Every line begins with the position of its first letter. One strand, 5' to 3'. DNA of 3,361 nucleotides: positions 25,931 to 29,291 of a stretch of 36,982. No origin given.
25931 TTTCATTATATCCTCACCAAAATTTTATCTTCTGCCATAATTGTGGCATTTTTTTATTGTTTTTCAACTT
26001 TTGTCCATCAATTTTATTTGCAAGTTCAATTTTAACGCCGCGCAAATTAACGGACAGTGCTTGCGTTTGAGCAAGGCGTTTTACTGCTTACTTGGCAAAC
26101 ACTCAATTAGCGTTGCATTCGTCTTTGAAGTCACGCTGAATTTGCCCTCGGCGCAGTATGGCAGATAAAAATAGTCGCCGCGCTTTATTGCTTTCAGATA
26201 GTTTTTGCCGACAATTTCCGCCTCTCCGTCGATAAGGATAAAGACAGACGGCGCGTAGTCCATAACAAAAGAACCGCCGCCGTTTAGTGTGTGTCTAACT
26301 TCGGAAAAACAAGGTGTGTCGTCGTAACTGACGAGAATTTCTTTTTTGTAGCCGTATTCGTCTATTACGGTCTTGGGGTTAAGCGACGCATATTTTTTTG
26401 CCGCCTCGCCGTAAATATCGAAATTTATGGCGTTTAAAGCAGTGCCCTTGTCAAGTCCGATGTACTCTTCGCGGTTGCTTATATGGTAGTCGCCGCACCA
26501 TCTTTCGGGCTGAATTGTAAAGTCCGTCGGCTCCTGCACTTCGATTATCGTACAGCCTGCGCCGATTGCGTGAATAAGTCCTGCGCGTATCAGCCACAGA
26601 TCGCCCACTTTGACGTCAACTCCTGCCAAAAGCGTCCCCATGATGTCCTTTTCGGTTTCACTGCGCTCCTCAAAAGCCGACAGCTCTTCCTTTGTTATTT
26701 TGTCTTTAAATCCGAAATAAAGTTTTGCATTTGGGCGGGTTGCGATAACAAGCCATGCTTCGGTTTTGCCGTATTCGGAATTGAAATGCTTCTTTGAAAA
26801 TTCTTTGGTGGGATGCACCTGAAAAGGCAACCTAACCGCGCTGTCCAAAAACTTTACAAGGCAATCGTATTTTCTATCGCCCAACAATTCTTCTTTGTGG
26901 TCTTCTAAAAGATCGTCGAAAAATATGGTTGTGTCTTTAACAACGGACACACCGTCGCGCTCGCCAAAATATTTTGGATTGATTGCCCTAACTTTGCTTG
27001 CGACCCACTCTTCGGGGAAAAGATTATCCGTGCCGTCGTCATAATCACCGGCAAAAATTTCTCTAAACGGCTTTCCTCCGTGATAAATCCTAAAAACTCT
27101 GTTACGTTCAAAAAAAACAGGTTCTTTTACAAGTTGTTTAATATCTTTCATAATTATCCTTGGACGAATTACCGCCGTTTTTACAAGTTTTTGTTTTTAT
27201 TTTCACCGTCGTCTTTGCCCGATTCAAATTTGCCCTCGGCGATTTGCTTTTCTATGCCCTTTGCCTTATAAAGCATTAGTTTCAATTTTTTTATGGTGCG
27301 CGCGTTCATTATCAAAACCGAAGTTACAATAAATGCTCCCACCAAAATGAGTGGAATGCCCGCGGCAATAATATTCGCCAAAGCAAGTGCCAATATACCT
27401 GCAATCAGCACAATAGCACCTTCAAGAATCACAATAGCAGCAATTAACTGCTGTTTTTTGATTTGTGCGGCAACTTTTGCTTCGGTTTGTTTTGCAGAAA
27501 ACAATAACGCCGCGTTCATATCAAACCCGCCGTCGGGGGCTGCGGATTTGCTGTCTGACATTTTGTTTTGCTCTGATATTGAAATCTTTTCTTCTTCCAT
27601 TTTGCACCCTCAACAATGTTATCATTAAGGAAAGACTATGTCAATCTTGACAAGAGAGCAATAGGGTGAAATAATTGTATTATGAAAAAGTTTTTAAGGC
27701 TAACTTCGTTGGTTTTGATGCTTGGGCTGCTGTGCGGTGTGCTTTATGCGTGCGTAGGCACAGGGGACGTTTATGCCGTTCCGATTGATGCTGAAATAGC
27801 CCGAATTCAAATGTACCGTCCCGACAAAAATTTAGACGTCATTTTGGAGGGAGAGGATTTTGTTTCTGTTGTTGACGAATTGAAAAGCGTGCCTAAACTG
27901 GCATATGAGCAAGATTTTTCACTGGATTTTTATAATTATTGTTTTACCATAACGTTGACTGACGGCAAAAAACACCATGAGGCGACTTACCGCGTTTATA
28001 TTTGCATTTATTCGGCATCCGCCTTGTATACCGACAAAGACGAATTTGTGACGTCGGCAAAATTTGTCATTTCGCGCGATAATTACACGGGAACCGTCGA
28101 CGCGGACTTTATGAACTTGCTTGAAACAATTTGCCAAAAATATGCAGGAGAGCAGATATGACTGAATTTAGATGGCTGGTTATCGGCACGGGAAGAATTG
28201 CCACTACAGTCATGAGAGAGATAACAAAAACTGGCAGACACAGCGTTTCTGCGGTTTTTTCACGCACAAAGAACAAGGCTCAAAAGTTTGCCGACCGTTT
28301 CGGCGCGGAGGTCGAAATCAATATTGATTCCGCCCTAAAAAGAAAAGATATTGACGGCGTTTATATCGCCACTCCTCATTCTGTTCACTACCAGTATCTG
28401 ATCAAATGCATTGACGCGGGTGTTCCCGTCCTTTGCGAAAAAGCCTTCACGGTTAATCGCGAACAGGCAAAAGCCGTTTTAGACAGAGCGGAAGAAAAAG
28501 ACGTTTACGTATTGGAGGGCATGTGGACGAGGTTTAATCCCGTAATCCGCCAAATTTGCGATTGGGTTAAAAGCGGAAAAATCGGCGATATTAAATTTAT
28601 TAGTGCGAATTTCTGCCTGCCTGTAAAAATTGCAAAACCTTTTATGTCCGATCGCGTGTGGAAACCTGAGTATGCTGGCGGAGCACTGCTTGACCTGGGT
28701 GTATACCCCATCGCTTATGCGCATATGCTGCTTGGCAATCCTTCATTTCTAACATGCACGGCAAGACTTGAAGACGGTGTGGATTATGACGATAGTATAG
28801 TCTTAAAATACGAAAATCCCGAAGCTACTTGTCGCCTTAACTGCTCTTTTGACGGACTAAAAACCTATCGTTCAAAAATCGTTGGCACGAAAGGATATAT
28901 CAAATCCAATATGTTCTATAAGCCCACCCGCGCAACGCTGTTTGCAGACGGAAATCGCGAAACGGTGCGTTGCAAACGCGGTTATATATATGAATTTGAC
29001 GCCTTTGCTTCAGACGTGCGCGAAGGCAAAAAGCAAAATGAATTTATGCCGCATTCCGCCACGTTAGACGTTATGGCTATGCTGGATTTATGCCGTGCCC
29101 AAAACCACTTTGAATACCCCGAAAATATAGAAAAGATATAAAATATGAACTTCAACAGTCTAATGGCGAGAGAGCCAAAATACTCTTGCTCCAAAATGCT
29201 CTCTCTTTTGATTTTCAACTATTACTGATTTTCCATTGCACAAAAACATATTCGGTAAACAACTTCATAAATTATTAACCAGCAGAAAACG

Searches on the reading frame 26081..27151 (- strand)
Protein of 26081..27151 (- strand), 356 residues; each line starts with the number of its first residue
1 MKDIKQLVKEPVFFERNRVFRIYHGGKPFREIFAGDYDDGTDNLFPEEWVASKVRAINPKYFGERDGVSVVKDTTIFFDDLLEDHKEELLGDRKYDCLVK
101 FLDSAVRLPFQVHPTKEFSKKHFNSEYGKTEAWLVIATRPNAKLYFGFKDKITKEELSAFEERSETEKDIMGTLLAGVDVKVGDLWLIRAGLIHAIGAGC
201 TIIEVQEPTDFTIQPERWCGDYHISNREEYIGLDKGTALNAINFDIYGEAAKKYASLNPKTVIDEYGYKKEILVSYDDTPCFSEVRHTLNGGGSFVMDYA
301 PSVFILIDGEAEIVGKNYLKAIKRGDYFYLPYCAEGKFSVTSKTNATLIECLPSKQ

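Call 5: search_protein_families(library=pfam, proteins=[window:26081-27151:-])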
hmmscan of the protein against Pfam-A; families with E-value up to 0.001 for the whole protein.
window:26081-27151:- (356 aa): 0 families

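Call 54: search_protein_families(library=pfam, proteins=[window:26081-27151:-], max_evalue=0.0001)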
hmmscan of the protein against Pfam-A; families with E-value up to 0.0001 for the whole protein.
window:26081-27151:- (356 aa): 0 families

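Call 60: search_protein_families(library=ncbifam, proteins=[window:26081-27151:-], max_evalue=0.00001)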
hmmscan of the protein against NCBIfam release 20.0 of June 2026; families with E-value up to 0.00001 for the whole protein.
window:26081-27151:- (356 aa): 1 family
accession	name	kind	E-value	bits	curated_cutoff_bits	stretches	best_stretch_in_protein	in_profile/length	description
TIGR00218.1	manA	equivalog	6.7e-18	65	116.2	2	124-343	149-352/359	mannose-6-phosphate isomerase, class I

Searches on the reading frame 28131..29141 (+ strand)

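Call 6: search_protein_families(library=pfam, proteins=[window:28131-29141:+])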
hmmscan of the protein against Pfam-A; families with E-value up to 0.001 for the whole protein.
window:28131-29141:+ (336 aa): 6 families
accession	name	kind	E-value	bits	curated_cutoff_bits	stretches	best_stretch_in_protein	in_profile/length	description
PF01408.29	GFO_IDH_MocA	-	7.6e-24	85.1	24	1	13-128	1-117/120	Oxidoreductase family, NAD-binding Rossmann fold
PF22725.1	GFO_IDH_MocA_C3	-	5.9e-17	62.3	27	1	140-257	2-123/124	GFO/IDH/MocA C-terminal domain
PF02894.22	GFO_IDH_MocA_C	-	3.2e-08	34.1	22.9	1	146-321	4-206/218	Oxidoreductase family, C-terminal alpha/beta domain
PF03807.23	F420_oxidored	-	7.9e-07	30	21.6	1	17-74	4-62/94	NADP oxidoreductase coenzyme F420-dependent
PF01488.26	Shikimate_DH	-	3.6e-05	24.3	24.3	1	9-63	9-63/138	Shikimate / quinate 5-dehydrogenase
PF03435.24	Sacchrp_dh_NADP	-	0.00046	20.9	25.1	0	15-127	1-128/129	Saccharopine dehydrogenase NADP binding domain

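Call 60: search_protein_families(library=ncbifam, proteins=[window:28131-29141:+], max_evalue=0.00001)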
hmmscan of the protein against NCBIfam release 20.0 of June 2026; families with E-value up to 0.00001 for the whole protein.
window:28131-29141:+ (336 aa): 9 families
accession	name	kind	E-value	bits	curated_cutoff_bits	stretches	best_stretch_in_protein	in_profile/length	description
TIGR04380.1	myo_inos_iolG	equivalog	3.7e-27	95.1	355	1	16-298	5-298/330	inositol 2-dehydrogenase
NF041392.1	XylDh_Gfo6_Halo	equivalog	6.4e-27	94.3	350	1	11-308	15-327/350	D-xylose 1-dehydrogenase Gfo6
NF040723.1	UDP-GlcNAcDh_Arch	equivalog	1.3e-18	67.6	450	1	16-256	4-234/302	UDP-N-acetylglucosamine 3-dehydrogenase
NF007574.0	PRK10206.1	equivalog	5.8e-13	48.6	352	1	32-211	24-197/345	oxidoreductase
NF052479.1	LevoglcsnDh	equivalog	2e-12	46.5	650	1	42-204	41-205/386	levoglucosan dehydrogenase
NF052679.1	InsChiInosDhIolG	equivalog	1.2e-11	44.2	540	1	15-160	5-154/343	bifunctional inositol 2-dehydrogenase/D-chiro-inositol 1-dehydrogenase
NF008607.0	PRK11579.1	subfamily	8.7e-10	38.1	330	1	31-216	24-205/346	oxidoreductase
NF058561.1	BT_2158_fam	equivalog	8.1e-09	34.6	750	1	71-159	94-182/487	glycoside 3-dehydrogenase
NF058563.1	BT_2159_fam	equivalog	1.6e-07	30.7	650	1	17-162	5-151/350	disaccharide 3-dehydrogenase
